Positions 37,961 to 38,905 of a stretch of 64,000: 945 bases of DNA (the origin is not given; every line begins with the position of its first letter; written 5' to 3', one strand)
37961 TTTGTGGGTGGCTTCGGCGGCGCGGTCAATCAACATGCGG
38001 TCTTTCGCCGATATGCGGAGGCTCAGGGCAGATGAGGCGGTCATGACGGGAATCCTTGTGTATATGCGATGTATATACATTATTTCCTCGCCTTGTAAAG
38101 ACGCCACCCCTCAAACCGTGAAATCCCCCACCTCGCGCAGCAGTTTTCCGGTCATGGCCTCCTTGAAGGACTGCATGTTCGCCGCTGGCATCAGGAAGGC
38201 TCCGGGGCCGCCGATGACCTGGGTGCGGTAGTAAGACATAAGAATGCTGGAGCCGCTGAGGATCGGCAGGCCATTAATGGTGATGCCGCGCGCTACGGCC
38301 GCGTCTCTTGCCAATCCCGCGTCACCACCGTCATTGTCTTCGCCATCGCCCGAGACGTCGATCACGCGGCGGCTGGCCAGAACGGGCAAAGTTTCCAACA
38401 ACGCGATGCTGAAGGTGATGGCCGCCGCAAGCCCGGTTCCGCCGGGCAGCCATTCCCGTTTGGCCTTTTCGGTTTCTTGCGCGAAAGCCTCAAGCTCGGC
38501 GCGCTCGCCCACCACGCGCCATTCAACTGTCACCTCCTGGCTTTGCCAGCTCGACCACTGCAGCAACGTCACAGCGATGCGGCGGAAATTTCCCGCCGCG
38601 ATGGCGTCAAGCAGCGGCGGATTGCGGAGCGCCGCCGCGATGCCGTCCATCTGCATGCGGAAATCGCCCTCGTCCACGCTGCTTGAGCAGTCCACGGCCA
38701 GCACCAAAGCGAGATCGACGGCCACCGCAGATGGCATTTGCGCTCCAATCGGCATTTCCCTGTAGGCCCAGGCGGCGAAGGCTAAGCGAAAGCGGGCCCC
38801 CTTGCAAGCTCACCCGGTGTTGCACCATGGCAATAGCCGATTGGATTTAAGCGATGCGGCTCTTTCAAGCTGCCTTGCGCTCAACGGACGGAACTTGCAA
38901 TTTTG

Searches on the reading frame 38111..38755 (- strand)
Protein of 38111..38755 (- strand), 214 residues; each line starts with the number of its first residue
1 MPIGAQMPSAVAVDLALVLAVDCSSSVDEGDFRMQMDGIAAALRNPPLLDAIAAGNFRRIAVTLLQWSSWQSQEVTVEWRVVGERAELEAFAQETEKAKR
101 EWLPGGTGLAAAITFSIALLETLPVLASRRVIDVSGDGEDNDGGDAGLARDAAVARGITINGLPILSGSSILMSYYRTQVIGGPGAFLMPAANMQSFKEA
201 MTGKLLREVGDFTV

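Call 22: search_protein_families(library=pfam, proteins=[window:38111-38755:-], max_evalue=0.01)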
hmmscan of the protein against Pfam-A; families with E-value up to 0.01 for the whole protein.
window:38111-38755:- (214 aa): 2 families
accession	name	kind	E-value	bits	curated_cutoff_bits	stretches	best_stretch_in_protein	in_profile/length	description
PF06707.17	DUF1194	-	3.7e-64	216.2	27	1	12-210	1-203/206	Protein of unknown function (DUF1194)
PF13519.12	VWA_2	-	0.0041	18.2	27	1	17-135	1-104/107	von Willebrand factor type A domain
